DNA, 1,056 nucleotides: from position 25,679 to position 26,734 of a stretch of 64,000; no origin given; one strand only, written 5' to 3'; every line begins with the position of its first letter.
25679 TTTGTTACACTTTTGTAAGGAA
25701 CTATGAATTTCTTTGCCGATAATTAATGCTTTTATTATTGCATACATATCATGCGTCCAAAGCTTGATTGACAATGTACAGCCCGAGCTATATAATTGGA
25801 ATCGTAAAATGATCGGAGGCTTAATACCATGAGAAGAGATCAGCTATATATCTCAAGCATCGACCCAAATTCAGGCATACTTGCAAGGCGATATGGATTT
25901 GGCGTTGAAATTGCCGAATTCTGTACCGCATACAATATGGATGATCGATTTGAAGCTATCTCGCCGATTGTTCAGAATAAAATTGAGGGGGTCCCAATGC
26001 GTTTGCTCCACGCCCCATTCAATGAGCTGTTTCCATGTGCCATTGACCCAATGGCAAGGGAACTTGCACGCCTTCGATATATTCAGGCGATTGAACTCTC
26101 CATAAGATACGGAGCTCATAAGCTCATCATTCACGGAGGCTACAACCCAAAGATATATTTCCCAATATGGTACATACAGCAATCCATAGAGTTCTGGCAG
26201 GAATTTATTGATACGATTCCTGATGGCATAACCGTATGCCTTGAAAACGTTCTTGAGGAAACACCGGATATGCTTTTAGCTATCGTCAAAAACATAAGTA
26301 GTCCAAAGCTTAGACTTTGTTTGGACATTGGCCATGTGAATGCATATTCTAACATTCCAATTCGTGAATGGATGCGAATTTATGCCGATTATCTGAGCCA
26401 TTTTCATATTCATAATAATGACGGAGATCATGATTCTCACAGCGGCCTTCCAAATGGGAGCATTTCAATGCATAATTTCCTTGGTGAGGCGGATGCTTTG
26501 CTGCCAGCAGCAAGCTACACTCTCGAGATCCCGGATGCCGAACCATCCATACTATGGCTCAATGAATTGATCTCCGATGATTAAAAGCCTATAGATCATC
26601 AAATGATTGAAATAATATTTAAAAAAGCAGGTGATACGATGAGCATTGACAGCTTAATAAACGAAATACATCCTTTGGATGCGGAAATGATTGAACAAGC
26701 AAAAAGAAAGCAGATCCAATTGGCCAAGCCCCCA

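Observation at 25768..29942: Self-contained cobamide lower-ligand remodelling cassette headed by a CbiR-like TIM-barrel gene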

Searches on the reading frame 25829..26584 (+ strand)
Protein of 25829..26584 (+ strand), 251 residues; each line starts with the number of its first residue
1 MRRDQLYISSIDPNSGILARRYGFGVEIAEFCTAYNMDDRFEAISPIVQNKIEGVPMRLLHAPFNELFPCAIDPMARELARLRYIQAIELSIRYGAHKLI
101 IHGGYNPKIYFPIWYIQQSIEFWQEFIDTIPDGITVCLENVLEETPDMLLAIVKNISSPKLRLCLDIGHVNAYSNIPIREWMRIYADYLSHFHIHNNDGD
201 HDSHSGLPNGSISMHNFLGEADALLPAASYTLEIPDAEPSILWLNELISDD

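Call 3: search_protein_families(library=pfam, proteins=[window:25829-26584:+], max_evalue=0.01)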
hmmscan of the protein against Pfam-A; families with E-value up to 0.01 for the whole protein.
window:25829-26584:+ (251 aa): 1 family
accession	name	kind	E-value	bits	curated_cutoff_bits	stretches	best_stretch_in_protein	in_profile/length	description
PF01261.30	AP_endonuc_2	-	1.5e-20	74.4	31.1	1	59-235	45-230/249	Xylose isomerase-like TIM barrel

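Call 4: search_protein_families(library=ncbifam, proteins=[window:25829-26584:+], max_evalue=0.01)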
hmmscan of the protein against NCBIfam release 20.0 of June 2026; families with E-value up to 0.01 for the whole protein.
window:25829-26584:+ (251 aa): 2 families
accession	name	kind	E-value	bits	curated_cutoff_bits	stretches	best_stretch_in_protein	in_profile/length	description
NF041277.1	coba_remo_CbiR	equivalog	1.3e-07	31.4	105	1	87-209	90-208/249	cobamide remodeling phosphodiesterase CbiR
NF007360.0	PRK09856.1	equivalog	0.00071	19.2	305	1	128-219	144-233/276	fructoselysine 3-epimerase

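Call 9: find_homologous_proteins(query=window:25829-26584:+, max_evalue=0.001)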
Query window:25829-26584:+ (251 aa): 1985 proteins with E <= 0.001 among 2435 candidates; the best 120 are listed.
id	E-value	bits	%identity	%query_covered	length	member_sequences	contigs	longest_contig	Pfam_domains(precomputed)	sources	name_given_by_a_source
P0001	2.1e-143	494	100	86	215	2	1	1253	PF01261.31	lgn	-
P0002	5.2e-104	365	61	98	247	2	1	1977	PF01261.31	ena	-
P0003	7.9e-103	361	62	98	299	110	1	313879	PF01261.31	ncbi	-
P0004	1.5e-102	361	60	99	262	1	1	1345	PF01261.31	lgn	-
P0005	5.1e-101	355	59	97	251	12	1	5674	PF01261.31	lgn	-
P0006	5.2e-101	355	61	98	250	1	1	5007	PF01261.31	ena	-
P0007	1.1e-100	354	59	98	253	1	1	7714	PF01261.31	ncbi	-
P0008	1.4e-100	354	60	98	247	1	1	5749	PF01261.31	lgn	-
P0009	1.5e-100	354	59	98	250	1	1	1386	PF01261.31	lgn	-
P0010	3.3e-100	353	62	97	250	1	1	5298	PF01261.31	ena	-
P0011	4.8e-100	352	59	98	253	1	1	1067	PF01261.31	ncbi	-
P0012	1.8e-99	350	59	98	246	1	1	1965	PF01261.31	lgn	-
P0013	2.6e-99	350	58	97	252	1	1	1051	PF01261.31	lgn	-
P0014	2.7e-99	350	59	96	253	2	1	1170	PF01261.31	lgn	-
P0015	7.7e-99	348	59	98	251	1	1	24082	PF01261.31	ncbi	-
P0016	1.9e-98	347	58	99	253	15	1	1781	PF01261.31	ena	-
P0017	2.0e-98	347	58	98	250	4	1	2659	PF01261.31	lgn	-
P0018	2.3e-98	347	60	98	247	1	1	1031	PF01261.31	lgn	-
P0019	2.7e-98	347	59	99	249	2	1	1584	PF01261.31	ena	-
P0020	3.4e-98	346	59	98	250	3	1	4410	PF01261.31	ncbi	-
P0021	1.3e-97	344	58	99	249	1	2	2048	PF01261.31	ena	-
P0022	1.4e-97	344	59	98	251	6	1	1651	PF01261.31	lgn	-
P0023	1.6e-97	344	58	97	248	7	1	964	PF01261.31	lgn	-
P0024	1.8e-97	344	60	96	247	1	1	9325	PF01261.31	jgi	-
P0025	3.4e-97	343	58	98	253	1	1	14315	PF01261.31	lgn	-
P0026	3.8e-97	343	58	98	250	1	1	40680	PF01261.31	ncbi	-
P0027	5.9e-97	342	58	99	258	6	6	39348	PF01261.31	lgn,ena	-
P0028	6.3e-97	342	57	98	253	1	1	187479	PF01261.31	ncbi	-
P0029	7.6e-97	342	58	99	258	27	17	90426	PF01261.31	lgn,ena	-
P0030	1.1e-96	341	62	96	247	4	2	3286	PF01261.31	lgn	-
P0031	2.1e-96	340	61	96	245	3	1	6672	PF01261.31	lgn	-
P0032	2.2e-96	340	61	98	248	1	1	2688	PF01261.31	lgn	-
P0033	2.4e-96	340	57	98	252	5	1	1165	PF01261.31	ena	-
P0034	2.5e-96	340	58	98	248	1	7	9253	PF01261.31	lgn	-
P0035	3.2e-96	340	58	98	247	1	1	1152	PF01261.31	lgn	-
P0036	3.6e-96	340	57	98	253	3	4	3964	PF01261.31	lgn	-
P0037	3.9e-96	339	60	96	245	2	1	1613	PF01261.31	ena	-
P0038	4.4e-96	339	57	100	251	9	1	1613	PF01261.31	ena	-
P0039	5.3e-96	339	58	98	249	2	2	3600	PF01261.31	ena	-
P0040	5.7e-96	339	59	98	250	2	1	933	PF01261.31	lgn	-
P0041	6.7e-96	339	57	98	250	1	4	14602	PF01261.31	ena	-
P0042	8.3e-96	338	55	98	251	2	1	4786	PF01261.31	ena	-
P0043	1.5e-95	338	60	98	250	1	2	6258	PF01261.31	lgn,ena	-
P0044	1.6e-95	337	57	98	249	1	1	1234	PF01261.31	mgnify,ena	mgnify:CR=1 FL=1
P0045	1.6e-95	337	57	98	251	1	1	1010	PF01261.31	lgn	-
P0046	2.3e-95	337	54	98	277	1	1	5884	PF01261.31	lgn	-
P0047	2.3e-95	337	58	98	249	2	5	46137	PF01261.31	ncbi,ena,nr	ncbi:MAG: sugar phosphate isomerase/epimerase [Oscillospiraceae bacterium]|nr:sugar phosphate isomer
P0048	2.8e-95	337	56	98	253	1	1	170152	PF01261.31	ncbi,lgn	-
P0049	2.8e-95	337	57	98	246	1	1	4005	PF01261.31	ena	-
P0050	2.8e-95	337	59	97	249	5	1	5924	PF01261.31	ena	-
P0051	3.1e-95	337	58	96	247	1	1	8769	PF01261.31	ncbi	-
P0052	4.1e-95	336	59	97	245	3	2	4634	PF01261.31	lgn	-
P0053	4.2e-95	336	58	98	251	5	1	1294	PF01261.31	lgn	-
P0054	4.8e-95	336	57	96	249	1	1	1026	PF01261.31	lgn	-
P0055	5.3e-95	336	57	98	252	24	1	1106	PF01261.31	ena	-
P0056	5.6e-95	336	59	97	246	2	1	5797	PF01261.31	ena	-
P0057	8.3e-95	335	58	98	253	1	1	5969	PF01261.31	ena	-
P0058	8.9e-95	335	57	98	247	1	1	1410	PF01261.31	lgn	-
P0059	9.3e-95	335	57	98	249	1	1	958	PF01261.31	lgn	-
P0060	9.4e-95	335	58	98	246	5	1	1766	PF01261.31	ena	-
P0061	1.0e-94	335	59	98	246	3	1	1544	PF01261.31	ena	-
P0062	1.1e-94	335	57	98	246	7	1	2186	PF01261.31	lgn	-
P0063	1.1e-94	335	59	98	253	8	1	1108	PF01261.31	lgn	-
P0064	1.3e-94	334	57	98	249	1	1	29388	PF01261.31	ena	-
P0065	1.4e-94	334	57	98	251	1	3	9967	PF01261.31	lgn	-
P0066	1.5e-94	334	57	98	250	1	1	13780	PF01261.31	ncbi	-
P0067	1.6e-94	334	57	98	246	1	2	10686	PF01261.31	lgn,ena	-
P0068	1.6e-94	334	58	98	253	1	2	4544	PF01261.31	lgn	-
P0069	1.6e-94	334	58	98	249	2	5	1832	PF01261.31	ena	-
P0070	1.6e-94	334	56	98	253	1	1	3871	PF01261.31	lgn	-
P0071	1.9e-94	334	57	99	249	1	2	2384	PF01261.31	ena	-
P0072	2.6e-94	333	58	97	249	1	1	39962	PF01261.31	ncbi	-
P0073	2.7e-94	333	59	97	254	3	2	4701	PF01261.31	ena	-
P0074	2.9e-94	333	56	98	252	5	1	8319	PF01261.31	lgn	-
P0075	3.0e-94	333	57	99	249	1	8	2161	PF01261.31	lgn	-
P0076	3.1e-94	333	57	98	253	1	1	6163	PF01261.31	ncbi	-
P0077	3.2e-94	333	57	98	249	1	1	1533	PF01261.31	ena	-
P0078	3.7e-94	333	57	97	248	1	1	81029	PF01261.31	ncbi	-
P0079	3.8e-94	333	58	99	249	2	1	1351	PF01261.31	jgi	jgi:sugar phosphate isomerase/epimerase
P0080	3.9e-94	333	57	98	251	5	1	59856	PF01261.31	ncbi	ncbi:MAG: sugar phosphate isomerase/epimerase family protein [Faecousia sp.]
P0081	4.0e-94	333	59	98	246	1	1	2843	PF01261.31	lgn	-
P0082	4.1e-94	333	58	98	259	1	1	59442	PF01261.31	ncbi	-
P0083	4.2e-94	333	58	98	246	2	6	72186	PF01261.31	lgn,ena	-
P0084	4.3e-94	333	57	96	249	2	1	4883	PF01261.31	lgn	-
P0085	5.3e-94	332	59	98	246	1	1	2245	PF01261.31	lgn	-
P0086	5.7e-94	332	57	98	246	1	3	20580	PF01261.31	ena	-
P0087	5.7e-94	332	57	98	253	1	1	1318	PF01261.31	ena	-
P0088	6.1e-94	332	58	98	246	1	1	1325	PF01261.31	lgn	-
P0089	6.6e-94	332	57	98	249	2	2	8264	PF01261.31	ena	-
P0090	7.5e-94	332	58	98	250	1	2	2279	PF01261.31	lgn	-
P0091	7.5e-94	332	58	98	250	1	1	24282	PF01261.31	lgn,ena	-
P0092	7.6e-94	332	58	96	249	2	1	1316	PF01261.31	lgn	-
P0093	7.8e-94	332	57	96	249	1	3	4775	PF01261.31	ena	-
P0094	8.1e-94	332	56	98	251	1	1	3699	PF01261.31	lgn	-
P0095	8.7e-94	332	58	98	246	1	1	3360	PF01261.31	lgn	-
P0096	9.5e-94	332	58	98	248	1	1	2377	PF01261.31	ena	-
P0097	9.8e-94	332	55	98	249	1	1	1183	PF01261.31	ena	-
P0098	9.8e-94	332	55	97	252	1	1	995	PF01261.31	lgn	-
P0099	1.1e-93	331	57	98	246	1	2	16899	PF01261.31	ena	-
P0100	1.1e-93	331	57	98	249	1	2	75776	PF01261.31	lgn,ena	-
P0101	1.1e-93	331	57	98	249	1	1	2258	PF01261.31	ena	-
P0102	1.1e-93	331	56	98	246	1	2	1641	PF01261.31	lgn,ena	-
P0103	1.1e-93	331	58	98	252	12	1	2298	PF01261.31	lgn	-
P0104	1.2e-93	331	55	98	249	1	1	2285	PF01261.31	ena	-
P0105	1.2e-93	331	57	98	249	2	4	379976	PF01261.31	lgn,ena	-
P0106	1.3e-93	331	57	98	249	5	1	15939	PF01261.31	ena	-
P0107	1.4e-93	331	57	98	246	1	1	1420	PF01261.31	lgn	-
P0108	1.4e-93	331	57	96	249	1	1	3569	PF01261.31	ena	-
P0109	1.4e-93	331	57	98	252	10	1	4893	PF01261.31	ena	-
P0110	1.5e-93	331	56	98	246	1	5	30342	PF01261.31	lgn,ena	-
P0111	1.6e-93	331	56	98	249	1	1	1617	PF01261.31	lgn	-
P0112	1.6e-93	331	58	96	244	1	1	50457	PF01261.31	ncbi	-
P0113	1.9e-93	331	59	98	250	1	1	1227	PF01261.31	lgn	-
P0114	2.0e-93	331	58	96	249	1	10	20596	PF01261.31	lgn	-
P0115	2.0e-93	331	58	96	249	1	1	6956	PF01261.31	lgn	-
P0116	2.1e-93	330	58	97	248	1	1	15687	PF01261.31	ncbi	-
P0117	2.1e-93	330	56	98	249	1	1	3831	PF01261.31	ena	-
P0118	2.4e-93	330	57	98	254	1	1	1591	PF01261.31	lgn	-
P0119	2.6e-93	330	56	98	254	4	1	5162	PF01261.31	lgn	-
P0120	2.6e-93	330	57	98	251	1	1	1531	PF01261.31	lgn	-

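Call 16: search_solved_structures(query=window:25829-26584:+, max_evalue=1, show_alignments=2)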
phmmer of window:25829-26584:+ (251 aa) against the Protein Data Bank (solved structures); distinct sequences matched with E-value up to 1: 3.
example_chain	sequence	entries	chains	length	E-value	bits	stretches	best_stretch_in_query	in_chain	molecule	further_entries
3wqo_A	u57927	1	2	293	8.1e-15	58.1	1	59-216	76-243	Uncharacterized protein MJ1311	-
3ayt_A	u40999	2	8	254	4.9e-07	32.6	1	59-214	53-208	Putative uncharacterized protein TTHB071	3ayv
4dou_A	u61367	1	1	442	0.045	16.3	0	3-55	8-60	Adiponectin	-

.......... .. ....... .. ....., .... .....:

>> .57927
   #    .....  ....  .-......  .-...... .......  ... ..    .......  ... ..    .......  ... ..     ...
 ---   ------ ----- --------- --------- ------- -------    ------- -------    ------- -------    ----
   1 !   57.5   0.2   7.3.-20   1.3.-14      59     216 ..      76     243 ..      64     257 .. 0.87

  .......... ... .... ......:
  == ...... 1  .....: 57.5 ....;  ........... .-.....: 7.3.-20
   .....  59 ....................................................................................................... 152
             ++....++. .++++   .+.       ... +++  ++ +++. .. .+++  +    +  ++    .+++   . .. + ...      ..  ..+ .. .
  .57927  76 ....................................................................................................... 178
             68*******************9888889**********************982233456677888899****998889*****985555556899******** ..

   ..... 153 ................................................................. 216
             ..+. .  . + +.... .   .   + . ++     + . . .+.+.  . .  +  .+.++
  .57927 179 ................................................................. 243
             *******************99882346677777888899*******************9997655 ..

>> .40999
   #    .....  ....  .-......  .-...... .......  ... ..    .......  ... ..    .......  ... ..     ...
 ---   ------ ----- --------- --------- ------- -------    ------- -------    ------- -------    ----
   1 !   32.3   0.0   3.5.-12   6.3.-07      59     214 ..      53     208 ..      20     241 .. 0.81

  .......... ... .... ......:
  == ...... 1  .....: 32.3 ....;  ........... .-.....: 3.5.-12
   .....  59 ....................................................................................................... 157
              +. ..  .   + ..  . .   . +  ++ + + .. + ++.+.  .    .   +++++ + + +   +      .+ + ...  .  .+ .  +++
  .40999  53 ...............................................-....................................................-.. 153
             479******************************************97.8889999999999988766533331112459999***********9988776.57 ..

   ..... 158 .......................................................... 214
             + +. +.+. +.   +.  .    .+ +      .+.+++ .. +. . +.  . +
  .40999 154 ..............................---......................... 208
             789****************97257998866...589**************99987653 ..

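Call 22: find_encoding_contigs(protein=P0003, flank=8000, max_places=3)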
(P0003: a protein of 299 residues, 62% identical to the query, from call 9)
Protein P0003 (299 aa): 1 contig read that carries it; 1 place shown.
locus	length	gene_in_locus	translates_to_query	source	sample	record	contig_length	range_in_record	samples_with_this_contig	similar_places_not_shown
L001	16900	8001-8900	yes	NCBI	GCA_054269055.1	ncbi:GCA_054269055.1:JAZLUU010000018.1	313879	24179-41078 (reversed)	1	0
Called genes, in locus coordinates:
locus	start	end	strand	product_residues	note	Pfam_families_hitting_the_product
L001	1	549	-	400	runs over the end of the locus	PF02073:Peptidase_M29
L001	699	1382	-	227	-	PF00072:Response_reg, PF00486:Trans_reg_C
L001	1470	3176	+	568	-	PF00512:HisKA (weak), PF02518:HATPase_c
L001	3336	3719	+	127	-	PF14387:DUF4418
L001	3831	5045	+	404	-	PF02687:FtsX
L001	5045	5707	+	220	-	PF02463:SMC_N (faint), PF00005:ABC_tran, PF13304:AAA_21 (faint)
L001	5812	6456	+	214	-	PF02525:Flavodoxin_2, PF03358:FMN_red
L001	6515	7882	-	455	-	PF01554:MatE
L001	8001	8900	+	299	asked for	PF01261:AP_endonuc_2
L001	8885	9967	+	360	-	PF02277:DBI_PRT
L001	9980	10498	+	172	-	PF02283:CobU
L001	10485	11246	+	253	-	PF02654:CobS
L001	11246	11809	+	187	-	PF00300:His_Phos_1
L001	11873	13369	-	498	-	PF03553:Na_H_antiporter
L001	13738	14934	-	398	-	PF02920:Integrase_DNA, PF00589:Phage_integrase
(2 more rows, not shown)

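Call 23: find_encoding_contigs(protein=P0105, flank=8000, max_places=2)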
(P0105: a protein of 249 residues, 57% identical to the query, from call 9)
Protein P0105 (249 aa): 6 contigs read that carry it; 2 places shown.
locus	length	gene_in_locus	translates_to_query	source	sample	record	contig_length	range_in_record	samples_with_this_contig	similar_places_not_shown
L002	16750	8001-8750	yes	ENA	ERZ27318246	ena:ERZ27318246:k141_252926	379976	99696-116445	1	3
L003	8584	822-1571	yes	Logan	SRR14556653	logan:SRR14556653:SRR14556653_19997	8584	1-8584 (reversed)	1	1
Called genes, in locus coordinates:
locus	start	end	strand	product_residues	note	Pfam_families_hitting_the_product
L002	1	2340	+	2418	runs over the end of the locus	PF14717:DUF4465, PF02368:Big_2, PF26182:Ig_NUP210_5th (faint), PF02368:Big_2, PF22359:Big-like, PF26918:Ig_Eae (weak)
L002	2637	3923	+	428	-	-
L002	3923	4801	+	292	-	-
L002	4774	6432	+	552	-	PF02463:SMC_N, PF03193:RsgA_GTPase (faint), PF09818:ABC_ATPase (faint), PF13476:AAA_23 (faint), PF13481:AAA_25 (faint), PF00005:ABC_tran, PF13304:AAA_21 (weak), PF00005:ABC_tran, +6 more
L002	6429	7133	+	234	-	PF07155:ECF-ribofla_trS, PF12822:ECF_trnsprt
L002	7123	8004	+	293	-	PF02361:CbiQ (weak)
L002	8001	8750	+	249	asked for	PF01261:AP_endonuc_2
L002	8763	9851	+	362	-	PF02277:DBI_PRT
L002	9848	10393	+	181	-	PF02283:CobU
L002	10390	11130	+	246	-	PF02654:CobS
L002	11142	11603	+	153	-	PF02464:CinA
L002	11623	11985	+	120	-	PF02283:CobU (weak)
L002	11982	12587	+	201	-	PF00300:His_Phos_1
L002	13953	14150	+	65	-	PF12728:HTH_17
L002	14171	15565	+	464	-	PF14657:Arm-DNA-bind_4, PF00589:Phage_integrase (weak)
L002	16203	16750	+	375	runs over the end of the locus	PF03462:PCRF, PF00472:RF-1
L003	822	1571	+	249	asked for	PF01261:AP_endonuc_2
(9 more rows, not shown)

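Call 24: find_encoding_contigs(protein=P0048, flank=8000, max_places=2)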
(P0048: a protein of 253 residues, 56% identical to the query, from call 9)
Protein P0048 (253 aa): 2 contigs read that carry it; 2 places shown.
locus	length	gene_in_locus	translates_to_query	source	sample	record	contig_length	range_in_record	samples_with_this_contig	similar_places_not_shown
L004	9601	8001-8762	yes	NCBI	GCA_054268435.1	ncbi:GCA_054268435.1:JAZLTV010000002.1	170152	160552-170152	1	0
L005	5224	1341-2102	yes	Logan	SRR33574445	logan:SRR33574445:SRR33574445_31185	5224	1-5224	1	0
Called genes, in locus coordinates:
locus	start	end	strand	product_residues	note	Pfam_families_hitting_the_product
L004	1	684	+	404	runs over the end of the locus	PF04773:FecR (weak), PF14478:DUF4430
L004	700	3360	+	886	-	-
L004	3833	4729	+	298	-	-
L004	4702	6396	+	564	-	PF02463:SMC_N, PF09818:ABC_ATPase (faint), PF00005:ABC_tran, PF05729:NACHT (faint), PF13175:AAA_15 (faint), PF13191:AAA_16 (faint), PF13304:AAA_21 (weak), PF00005:ABC_tran, +8 more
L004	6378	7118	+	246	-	PF07155:ECF-ribofla_trS, PF12822:ECF_trnsprt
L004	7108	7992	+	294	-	PF02361:CbiQ (weak)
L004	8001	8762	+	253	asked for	PF01261:AP_endonuc_2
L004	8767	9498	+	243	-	PF02277:DBI_PRT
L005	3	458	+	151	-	?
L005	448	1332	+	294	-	PF02361:CbiQ (weak)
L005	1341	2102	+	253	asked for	PF01261:AP_endonuc_2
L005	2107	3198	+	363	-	PF02277:DBI_PRT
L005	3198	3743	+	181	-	PF02283:CobU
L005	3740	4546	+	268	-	PF02654:CobS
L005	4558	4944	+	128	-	PF02283:CobU (faint)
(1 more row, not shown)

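Call 25: find_encoding_contigs(protein=P0082, flank=8000, max_places=2)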
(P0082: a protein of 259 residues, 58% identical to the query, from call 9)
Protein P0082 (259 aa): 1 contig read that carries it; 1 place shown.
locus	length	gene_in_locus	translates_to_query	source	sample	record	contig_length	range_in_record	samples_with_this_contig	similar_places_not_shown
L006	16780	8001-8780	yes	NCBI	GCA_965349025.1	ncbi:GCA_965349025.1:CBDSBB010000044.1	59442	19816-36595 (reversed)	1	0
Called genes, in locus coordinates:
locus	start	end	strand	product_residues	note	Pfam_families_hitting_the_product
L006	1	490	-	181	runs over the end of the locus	PF13353:Fer4_12, PF04055:Radical_SAM (weak)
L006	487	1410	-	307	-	PF01569:PAP2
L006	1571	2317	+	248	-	-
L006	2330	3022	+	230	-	PF04298:Zn_peptidase_2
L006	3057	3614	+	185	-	PF00583:Acetyltransf_1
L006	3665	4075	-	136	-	PF14478:DUF4430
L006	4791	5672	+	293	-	-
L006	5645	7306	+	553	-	PF02463:SMC_N (weak), PF03193:RsgA_GTPase (faint), PF13476:AAA_23 (faint), PF13555:AAA_29 (faint), PF00005:ABC_tran, PF13304:AAA_21 (weak), PF00005:ABC_tran, PF13304:AAA_21 (weak), +6 more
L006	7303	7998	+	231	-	PF07155:ECF-ribofla_trS, PF12822:ECF_trnsprt (weak)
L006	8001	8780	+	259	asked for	PF01261:AP_endonuc_2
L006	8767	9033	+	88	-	PF04071:zf-like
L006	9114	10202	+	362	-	PF02277:DBI_PRT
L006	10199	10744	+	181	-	PF02283:CobU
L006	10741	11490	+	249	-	PF02654:CobS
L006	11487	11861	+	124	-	PF02283:CobU (weak)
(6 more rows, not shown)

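Call 30: predict_structure(alignment_id=A1)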
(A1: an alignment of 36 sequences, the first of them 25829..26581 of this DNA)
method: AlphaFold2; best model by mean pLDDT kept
length: 251 residues; sequences in the alignment: 36
mean_pLDDT: 93.8   pTM: 0.92
mean pLDDT of the five models: 93.8, 93.3, 92.8, 92.2, 91.9
residues with pLDDT >= 90: 213; 70-90: 31; 50-70: 6; < 50: 1
segments of 3 or more residues with pLDDT < 50: none
pLDDT, mean of each block of 10 residues (from residue 1): 97 98 98 93 97 98 77 87 96 98 79 84 96 97 92 97 98 96 98 98 96 97 97 98 87 50
secondary structure, 60 per line:
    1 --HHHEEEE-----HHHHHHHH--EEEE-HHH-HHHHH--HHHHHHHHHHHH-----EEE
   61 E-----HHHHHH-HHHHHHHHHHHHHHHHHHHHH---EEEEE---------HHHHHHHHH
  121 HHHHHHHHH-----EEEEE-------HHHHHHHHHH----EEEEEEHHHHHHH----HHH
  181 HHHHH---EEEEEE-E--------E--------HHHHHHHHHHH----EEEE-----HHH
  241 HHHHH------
elements in order: E6-9 H15-22 E25-28 H34-38 H41-52 E58-61 H67-72 H74-94 E98-102 H112-129 E135-139 H147-156 E161-166 H167-173 H178-185 E189-194 H214-224 E229-232 H238-245

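Call 32: search_protein_representatives(alignment_id=A1)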
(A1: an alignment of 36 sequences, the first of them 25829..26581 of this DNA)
Query: 36 sequences, 253 profile positions. Proteins with E-value up to 0.001 (for the whole library): 4819; up to 1e-10: 1488; up to 1e-30: 417. The best 150 are listed.
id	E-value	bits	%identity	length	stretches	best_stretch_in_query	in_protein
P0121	1.1e-122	424.8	-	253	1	1-250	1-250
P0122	6.2e-116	402.6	-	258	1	1-248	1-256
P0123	2.0e-107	374.8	-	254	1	1-251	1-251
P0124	1.1e-101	356.0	-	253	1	2-244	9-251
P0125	8.7e-93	326.8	-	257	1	3-250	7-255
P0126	4.3e-91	321.2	-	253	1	1-250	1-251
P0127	1.5e-87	309.6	-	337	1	2-250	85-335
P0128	9.9e-86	303.6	-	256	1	4-247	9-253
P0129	6.3e-85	301.0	-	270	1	1-250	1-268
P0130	9.4e-84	297.2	-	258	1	3-247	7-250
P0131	1.4e-82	293.3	-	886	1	4-247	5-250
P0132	6.4e-82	291.2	-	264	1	15-248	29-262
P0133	1.5e-79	283.4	-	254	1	1-251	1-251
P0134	4.6e-79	281.8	-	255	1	5-250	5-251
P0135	1.0e-78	280.6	-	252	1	2-249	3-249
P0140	2.7e-74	266.2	-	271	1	16-247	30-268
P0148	2.3e-72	259.8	-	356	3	130-248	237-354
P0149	2.6e-72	259.7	-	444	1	15-248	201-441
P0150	9.8e-72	257.8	-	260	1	14-248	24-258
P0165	2.3e-65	236.9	-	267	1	6-250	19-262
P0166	2.4e-65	236.9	-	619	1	6-245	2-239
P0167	3.1e-65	236.5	-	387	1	6-245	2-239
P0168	1.2e-64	234.6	-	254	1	4-245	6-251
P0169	2.1e-64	233.8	-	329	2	4-161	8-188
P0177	2.9e-61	223.5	-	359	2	55-247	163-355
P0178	3.2e-61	223.3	-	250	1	2-236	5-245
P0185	6.3e-59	215.8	-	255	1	3-247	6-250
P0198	6.8e-55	202.6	-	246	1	3-246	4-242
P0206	1.2e-51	192.0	-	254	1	16-250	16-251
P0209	4.9e-51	190.0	-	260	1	3-242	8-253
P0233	2.6e-47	177.8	-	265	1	14-241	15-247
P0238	3.2e-46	174.2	-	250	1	5-249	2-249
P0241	5.3e-46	173.5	-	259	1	6-239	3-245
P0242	9.1e-46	172.7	-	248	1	3-249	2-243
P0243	1.1e-45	172.4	-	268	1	14-247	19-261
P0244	1.2e-45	172.4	-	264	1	14-246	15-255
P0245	1.4e-45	172.1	-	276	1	16-245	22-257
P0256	3.9e-44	167.4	-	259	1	5-227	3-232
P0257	4.1e-44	167.3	-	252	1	15-248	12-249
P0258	6.0e-44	166.8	-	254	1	15-250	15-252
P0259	8.6e-44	166.2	-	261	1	14-242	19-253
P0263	1.5e-43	165.5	-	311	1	17-247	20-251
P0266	2.3e-43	164.8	-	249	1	6-234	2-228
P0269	3.2e-43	164.4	-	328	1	4-238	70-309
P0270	4.3e-43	164.0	-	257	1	15-247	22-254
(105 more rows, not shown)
